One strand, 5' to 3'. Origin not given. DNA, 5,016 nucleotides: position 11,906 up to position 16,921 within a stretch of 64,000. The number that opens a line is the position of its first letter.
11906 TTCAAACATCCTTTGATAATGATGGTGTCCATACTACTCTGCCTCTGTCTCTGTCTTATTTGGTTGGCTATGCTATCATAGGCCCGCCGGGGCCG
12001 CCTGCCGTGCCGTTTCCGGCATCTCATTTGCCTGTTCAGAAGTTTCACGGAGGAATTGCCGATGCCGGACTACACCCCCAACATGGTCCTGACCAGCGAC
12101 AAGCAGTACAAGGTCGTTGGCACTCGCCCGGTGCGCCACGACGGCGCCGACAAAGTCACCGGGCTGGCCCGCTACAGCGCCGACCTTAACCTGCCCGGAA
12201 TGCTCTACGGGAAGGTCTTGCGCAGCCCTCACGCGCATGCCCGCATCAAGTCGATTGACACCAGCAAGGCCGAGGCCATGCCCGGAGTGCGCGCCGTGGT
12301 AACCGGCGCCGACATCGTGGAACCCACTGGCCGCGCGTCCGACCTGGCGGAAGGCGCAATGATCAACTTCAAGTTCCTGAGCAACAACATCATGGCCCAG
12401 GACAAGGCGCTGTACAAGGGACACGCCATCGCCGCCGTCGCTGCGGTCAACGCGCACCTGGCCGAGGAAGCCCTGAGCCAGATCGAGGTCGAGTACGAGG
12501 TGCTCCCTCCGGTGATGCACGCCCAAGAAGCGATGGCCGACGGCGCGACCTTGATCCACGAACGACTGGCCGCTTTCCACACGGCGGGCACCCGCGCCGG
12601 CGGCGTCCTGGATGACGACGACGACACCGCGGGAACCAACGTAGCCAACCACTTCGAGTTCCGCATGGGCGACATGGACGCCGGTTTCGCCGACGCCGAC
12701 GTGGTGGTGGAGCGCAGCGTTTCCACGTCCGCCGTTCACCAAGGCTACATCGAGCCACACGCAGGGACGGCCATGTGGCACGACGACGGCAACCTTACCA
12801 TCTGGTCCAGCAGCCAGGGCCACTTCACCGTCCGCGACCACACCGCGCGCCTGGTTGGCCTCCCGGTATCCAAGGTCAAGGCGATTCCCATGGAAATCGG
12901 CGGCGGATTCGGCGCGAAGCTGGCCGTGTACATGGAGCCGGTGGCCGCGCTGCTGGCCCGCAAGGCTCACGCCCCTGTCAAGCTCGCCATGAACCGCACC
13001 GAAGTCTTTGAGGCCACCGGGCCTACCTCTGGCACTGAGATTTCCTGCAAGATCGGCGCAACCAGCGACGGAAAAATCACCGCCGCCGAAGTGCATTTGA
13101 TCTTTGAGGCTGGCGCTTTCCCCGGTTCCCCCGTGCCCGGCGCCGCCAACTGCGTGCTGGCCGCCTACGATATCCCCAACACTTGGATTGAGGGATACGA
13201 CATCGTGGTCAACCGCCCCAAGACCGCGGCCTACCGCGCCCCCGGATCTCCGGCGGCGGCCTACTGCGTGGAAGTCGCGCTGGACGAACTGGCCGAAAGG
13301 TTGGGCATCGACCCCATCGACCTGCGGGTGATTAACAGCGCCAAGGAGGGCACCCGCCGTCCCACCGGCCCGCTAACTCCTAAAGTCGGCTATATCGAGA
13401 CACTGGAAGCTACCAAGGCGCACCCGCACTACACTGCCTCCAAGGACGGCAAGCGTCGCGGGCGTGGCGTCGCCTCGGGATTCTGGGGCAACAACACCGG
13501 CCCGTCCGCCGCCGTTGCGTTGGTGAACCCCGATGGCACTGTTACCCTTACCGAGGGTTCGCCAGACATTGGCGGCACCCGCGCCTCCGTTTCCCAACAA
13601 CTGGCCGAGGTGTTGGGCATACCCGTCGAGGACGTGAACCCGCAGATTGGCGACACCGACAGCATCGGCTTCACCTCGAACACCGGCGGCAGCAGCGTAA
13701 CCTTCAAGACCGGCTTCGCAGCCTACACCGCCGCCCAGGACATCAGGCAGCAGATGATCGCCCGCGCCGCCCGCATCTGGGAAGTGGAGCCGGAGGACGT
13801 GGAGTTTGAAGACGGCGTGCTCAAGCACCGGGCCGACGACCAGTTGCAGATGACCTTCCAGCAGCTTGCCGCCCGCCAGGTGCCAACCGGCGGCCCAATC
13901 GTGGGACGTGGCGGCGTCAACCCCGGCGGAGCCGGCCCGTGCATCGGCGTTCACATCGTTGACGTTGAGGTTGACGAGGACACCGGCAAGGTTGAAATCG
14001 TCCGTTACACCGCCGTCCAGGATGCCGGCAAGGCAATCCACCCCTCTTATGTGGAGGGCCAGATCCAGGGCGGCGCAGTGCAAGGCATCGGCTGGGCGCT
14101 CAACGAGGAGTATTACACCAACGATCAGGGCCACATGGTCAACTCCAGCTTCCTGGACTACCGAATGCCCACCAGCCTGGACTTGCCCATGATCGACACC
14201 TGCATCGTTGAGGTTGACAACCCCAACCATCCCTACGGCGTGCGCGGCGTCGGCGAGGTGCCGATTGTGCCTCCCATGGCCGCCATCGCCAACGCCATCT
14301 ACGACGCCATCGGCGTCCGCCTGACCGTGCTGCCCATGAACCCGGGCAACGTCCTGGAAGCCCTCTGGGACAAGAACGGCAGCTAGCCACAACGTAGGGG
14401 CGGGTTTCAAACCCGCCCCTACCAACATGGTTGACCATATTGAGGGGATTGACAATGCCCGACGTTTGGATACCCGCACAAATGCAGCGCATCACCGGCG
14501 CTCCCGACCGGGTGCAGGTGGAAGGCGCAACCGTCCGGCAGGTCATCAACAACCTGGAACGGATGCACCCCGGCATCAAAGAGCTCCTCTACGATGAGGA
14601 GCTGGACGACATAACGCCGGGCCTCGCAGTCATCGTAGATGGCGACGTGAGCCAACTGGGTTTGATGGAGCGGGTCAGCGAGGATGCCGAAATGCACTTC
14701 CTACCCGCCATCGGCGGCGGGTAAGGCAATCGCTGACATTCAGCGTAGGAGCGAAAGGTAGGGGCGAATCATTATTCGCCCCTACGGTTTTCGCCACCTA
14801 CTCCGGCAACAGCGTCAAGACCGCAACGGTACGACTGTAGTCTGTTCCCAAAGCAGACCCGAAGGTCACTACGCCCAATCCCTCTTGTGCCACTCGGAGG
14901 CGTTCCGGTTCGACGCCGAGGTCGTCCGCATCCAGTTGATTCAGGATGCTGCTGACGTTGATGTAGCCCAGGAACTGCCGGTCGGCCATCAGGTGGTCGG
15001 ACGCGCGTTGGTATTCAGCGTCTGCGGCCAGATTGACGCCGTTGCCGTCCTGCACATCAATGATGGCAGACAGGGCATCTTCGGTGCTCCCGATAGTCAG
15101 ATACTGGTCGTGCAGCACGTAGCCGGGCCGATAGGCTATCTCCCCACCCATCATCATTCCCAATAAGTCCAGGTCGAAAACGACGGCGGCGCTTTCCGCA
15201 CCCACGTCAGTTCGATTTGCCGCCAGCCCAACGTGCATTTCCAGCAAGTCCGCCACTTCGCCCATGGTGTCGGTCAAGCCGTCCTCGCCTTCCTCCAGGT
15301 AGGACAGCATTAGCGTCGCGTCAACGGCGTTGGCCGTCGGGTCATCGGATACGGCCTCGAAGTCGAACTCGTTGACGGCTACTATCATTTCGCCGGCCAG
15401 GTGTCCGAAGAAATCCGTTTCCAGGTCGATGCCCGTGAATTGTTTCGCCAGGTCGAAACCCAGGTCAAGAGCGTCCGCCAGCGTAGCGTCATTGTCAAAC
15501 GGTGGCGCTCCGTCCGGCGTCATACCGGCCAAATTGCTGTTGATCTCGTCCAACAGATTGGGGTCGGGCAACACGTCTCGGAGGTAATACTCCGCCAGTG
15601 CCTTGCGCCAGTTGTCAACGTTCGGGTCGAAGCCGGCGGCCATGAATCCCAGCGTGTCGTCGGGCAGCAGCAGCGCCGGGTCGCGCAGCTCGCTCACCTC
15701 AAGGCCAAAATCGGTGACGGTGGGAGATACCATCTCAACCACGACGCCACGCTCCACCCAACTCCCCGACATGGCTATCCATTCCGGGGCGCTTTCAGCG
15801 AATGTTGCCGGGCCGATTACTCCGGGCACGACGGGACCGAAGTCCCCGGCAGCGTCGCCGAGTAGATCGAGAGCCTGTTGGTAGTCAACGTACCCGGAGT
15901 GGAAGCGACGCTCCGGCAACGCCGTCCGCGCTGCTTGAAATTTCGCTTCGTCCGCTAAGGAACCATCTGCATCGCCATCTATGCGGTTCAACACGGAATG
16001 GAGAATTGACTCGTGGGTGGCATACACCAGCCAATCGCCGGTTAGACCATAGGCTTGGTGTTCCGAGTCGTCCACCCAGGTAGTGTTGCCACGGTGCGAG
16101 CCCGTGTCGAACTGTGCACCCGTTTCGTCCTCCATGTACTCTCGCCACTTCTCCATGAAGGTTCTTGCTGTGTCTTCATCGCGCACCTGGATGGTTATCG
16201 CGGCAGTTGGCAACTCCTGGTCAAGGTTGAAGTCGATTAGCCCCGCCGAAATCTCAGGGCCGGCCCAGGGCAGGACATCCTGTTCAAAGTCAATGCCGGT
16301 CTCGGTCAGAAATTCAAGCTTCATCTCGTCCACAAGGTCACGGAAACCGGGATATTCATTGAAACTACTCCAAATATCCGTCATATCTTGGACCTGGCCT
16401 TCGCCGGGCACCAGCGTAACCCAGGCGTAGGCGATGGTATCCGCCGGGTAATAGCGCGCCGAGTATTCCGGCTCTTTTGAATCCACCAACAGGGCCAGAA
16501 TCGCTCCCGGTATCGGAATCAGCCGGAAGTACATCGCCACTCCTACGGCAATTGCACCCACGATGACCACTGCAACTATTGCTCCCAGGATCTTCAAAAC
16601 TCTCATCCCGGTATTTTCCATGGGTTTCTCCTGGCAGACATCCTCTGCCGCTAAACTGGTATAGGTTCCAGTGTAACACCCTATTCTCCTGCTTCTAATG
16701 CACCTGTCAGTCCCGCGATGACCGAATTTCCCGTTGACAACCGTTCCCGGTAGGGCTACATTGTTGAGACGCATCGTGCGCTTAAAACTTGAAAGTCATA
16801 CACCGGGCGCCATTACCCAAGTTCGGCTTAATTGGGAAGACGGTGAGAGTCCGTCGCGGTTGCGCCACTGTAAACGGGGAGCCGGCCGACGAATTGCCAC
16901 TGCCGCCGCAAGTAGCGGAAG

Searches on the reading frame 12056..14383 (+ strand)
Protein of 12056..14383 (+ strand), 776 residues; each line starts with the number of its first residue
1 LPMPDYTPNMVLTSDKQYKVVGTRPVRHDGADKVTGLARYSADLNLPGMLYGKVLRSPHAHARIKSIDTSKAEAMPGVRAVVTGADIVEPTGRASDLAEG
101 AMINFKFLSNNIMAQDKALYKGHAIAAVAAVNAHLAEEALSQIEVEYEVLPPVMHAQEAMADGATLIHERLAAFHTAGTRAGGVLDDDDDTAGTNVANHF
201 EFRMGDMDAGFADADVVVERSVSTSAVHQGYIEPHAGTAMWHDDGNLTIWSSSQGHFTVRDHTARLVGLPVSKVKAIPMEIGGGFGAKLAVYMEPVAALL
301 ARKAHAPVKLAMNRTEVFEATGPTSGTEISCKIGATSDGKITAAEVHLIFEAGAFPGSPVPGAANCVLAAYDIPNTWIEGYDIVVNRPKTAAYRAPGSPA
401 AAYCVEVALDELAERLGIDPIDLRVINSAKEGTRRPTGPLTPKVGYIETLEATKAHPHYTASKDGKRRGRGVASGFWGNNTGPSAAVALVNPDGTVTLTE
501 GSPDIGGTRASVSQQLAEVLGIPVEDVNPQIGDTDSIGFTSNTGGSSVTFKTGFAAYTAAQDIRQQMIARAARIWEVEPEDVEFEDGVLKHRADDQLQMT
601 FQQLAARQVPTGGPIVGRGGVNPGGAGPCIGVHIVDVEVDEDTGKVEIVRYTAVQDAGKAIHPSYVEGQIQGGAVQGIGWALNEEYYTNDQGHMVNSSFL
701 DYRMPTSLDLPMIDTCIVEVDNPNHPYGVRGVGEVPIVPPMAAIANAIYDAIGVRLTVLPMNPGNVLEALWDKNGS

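Call 54: search_protein_families(library=pfam, proteins=[window:12056-14383:+], max_evalue=0.001)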
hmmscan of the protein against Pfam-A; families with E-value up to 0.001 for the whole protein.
window:12056-14383:+ (776 aa): 3 families
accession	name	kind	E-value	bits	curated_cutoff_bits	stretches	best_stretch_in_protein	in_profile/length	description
PF02738.23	MoCoBD_1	-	7.7e-68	228.7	27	1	193-427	6-243/244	Molybdopterin cofactor-binding domain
PF20256.3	MoCoBD_2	-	6.5e-67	226.4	27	1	460-711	16-283/283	Molybdopterin cofactor-binding domain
PF01315.27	Ald_Xan_dh_C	-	1.9e-29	102.6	31.3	1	35-151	1-110/110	Aldehyde oxidase and xanthine dehydrogenase, a/b hammerhead domain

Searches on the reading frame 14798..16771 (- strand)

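Call 53: search_protein_families(library=pfam, proteins=[window:14798-16771:-], max_evalue=0.001)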
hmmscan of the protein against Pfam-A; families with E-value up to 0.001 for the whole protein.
window:14798-16771:- (657 aa): 1 family
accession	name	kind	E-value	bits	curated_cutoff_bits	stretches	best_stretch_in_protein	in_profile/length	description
PF11832.13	DUF3352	-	8.6e-24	84.5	26.8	1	65-466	3-365/536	Protein of unknown function (DUF3352)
